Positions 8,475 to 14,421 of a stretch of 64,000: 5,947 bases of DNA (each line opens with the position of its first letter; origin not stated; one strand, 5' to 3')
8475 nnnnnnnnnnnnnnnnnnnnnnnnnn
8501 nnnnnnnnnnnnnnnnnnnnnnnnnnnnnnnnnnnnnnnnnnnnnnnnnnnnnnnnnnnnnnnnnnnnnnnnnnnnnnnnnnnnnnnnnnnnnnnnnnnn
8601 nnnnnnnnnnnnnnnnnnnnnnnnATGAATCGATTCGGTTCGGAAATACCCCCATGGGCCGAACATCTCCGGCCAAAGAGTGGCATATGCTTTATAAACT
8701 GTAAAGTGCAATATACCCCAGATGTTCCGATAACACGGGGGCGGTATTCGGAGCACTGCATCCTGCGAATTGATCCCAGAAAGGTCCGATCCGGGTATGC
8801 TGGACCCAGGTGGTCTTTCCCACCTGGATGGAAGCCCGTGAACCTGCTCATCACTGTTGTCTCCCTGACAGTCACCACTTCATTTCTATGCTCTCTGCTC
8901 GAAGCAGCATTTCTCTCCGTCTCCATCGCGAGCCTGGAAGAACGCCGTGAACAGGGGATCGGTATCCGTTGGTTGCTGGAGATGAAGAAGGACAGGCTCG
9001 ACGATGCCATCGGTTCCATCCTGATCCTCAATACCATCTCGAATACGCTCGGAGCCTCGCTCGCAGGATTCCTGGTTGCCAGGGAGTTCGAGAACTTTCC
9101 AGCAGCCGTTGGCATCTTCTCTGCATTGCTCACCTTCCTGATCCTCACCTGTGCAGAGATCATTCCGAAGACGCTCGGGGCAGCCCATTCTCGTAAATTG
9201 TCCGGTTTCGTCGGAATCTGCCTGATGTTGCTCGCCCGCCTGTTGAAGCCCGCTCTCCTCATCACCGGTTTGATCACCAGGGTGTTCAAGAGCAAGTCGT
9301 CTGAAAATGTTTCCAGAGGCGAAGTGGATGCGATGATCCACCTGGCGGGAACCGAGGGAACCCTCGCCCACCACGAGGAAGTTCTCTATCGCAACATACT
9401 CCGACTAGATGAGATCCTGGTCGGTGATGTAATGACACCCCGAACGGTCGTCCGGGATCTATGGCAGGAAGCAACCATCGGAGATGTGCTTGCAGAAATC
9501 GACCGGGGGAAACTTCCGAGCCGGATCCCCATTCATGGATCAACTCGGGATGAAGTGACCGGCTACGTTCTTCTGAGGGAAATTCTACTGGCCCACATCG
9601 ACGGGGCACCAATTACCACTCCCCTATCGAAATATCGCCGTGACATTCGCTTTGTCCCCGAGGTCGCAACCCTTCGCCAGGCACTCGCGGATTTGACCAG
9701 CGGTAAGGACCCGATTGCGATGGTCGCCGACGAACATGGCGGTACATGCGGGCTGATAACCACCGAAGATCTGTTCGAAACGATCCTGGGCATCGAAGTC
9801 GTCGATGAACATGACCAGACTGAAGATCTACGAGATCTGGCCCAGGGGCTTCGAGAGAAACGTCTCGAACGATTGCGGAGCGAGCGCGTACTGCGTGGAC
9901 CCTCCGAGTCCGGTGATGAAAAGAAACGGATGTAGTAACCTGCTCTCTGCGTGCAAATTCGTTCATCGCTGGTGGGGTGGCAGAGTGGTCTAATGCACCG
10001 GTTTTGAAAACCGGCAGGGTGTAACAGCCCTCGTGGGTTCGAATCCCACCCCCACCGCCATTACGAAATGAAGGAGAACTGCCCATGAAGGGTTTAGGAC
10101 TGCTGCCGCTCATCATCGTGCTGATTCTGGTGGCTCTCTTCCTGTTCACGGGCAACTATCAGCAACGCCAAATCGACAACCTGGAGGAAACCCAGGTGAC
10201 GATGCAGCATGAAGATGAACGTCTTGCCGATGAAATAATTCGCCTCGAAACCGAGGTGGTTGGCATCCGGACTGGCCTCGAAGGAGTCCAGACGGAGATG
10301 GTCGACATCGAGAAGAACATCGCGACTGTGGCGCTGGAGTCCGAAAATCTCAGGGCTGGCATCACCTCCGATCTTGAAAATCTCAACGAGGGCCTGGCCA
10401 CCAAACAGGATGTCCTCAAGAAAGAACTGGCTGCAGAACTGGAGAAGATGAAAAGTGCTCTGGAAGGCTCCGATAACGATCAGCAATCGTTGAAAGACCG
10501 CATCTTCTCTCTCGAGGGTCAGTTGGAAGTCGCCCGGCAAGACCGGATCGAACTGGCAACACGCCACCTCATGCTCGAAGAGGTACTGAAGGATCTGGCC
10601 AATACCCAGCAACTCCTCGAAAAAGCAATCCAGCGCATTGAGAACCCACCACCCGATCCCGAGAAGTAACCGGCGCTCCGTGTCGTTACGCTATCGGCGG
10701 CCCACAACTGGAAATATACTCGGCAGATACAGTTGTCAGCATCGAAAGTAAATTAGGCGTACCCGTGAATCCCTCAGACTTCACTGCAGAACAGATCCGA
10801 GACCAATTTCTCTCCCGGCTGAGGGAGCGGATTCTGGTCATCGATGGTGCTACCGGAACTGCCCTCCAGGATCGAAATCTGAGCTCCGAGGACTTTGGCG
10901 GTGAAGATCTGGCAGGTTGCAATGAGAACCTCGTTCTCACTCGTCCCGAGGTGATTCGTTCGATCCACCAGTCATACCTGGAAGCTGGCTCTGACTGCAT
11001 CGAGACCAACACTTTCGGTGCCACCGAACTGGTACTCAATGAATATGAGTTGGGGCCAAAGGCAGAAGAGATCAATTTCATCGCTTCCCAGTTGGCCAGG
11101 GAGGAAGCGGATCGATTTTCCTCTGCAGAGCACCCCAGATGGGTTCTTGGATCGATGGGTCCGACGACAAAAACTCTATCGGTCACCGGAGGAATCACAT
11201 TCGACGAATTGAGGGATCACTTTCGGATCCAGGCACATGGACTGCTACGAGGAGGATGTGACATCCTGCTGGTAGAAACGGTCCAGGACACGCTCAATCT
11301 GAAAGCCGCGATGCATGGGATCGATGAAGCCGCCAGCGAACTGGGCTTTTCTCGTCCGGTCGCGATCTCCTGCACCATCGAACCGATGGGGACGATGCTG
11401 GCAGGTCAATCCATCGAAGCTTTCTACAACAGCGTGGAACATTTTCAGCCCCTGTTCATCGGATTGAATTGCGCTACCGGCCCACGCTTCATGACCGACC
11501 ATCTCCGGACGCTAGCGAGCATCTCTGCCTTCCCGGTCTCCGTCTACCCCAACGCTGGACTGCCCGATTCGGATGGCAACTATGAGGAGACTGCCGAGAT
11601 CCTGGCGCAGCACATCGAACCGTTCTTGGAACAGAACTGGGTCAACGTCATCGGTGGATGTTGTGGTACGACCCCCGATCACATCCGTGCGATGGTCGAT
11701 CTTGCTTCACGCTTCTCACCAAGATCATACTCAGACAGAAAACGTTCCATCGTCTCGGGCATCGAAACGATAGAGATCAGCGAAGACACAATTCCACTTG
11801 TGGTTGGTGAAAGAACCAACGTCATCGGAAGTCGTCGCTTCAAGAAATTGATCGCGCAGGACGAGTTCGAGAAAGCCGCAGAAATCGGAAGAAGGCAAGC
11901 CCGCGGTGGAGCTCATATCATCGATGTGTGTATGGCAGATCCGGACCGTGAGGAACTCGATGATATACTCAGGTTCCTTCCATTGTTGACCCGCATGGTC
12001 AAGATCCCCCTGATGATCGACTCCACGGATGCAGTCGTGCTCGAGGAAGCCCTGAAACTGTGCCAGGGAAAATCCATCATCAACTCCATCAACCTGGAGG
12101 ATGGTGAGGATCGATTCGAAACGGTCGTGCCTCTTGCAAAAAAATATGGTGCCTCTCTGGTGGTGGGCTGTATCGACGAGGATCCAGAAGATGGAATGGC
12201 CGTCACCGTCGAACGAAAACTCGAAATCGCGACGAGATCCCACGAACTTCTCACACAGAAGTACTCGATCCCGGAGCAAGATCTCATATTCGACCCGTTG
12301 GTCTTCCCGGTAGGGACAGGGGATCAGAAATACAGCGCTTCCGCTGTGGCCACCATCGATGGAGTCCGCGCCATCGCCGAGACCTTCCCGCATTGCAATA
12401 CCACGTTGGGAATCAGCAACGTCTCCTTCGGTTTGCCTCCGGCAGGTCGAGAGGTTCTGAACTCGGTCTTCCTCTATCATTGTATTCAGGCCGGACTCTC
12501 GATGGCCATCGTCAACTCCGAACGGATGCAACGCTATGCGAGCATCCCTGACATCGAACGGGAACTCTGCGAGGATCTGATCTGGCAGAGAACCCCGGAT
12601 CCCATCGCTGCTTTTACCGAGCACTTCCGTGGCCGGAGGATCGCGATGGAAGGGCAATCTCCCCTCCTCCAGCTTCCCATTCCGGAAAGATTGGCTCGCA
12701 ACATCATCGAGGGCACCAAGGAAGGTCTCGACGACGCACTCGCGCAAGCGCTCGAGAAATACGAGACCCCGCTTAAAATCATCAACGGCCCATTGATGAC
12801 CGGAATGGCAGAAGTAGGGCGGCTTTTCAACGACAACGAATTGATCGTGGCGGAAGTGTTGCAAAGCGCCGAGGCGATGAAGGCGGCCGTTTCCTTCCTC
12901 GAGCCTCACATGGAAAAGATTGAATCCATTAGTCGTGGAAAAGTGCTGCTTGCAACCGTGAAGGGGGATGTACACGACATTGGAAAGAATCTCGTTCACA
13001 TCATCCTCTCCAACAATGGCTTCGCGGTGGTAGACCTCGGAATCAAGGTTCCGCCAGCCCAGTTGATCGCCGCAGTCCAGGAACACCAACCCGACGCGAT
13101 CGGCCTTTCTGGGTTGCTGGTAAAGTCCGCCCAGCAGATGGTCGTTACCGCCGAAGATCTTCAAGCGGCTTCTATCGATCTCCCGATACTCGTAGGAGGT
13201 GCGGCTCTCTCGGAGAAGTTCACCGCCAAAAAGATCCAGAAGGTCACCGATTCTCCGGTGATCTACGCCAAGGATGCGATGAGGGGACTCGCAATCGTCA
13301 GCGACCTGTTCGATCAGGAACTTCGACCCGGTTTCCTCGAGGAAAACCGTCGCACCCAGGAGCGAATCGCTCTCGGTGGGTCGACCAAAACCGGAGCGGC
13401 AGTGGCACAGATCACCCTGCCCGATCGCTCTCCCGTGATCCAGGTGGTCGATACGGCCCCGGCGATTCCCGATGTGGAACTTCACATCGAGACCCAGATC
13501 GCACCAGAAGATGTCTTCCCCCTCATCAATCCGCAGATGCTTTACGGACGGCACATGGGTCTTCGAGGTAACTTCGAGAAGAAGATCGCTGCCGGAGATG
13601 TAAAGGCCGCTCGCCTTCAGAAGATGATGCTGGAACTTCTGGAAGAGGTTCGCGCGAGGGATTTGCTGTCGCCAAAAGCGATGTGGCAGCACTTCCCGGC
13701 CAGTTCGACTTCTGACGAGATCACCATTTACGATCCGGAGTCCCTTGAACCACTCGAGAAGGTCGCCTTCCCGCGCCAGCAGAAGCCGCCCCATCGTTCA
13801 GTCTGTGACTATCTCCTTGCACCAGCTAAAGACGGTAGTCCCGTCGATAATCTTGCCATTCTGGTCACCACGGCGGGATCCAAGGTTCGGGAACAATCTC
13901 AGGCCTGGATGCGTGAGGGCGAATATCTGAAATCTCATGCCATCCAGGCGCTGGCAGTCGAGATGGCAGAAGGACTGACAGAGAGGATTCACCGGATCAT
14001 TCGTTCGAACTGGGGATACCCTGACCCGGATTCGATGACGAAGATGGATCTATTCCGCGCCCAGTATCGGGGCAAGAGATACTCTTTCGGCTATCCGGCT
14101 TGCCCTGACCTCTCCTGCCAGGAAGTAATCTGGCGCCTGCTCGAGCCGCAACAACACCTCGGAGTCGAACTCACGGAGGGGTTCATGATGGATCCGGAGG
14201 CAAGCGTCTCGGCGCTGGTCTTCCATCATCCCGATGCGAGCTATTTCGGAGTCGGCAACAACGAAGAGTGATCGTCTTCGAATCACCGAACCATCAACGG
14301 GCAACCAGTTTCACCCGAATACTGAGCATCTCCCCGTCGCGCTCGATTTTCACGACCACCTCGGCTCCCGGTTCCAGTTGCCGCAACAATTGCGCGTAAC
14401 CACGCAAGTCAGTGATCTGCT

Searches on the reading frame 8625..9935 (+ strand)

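Call 45: search_protein_families(library=pfam, proteins=[window:8625-9935:+], max_evalue=0.00001)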
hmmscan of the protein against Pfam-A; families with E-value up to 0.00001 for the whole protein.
window:8625-9935:+ (436 aa): 2 families
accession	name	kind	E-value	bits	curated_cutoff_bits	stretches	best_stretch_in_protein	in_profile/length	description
PF01595.25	CNNM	-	3e-26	92.7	28.4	1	82-250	6-180/181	Cyclin M transmembrane N-terminal domain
PF00571.33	CBS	-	6e-06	26.9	24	0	338-388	6-56/57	CBS domain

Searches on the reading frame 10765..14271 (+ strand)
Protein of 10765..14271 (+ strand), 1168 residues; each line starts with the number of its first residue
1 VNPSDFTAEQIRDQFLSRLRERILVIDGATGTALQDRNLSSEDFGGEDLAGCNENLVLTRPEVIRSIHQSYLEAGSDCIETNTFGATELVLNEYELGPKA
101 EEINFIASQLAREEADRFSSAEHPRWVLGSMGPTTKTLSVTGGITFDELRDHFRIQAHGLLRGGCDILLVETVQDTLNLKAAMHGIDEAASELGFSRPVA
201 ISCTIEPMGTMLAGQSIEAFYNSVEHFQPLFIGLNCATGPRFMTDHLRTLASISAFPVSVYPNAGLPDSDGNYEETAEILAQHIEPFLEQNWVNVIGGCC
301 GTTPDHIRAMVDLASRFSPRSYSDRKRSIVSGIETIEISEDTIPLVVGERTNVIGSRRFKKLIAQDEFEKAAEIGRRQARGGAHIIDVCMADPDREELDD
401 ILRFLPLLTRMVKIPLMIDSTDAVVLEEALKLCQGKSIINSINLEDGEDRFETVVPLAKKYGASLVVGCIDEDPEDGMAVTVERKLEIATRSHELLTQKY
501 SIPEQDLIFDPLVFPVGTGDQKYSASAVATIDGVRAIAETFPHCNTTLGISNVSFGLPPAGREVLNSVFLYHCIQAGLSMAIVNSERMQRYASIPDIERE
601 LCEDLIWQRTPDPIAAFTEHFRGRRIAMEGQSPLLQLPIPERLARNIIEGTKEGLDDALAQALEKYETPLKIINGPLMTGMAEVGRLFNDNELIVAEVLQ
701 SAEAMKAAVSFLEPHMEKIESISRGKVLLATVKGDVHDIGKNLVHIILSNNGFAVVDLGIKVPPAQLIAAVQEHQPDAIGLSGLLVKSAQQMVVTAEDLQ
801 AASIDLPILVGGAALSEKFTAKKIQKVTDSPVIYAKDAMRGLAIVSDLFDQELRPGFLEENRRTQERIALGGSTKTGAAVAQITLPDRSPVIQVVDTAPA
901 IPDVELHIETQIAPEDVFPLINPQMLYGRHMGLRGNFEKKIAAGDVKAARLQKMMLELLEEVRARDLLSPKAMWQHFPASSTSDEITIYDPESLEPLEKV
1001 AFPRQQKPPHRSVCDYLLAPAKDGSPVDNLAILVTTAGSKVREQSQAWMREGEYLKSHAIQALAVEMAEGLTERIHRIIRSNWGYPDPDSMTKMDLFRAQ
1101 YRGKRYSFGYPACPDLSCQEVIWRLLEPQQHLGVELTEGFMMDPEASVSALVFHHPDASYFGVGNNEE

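Call 45: search_protein_families(library=pfam, proteins=[window:10765-14271:+], max_evalue=0.00001)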
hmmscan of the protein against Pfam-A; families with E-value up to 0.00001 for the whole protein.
window:10765-14271:+ (1168 aa): 5 families
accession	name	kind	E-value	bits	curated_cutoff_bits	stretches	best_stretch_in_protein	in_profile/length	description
PF02574.22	S-methyl_trans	-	1.2e-87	294.9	22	1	24-312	1-281/283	Homocysteine S-methyltransferase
PF02965.22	Met_synt_B12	-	7.4e-48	163.8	25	1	919-1165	7-259/273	Vitamin B12 dependent methionine synthase, activation domain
PF00809.28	Pterin_bind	-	3.7e-44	151.6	25.5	1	348-584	1-244/244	Pterin binding enzyme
PF02607.22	B12-binding_2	-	1.5e-21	76.8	23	1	641-713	3-74/74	B12 binding domain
PF02310.24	B12-binding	-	1.5e-20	73.7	32.1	1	725-842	1-120/121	B12 binding domain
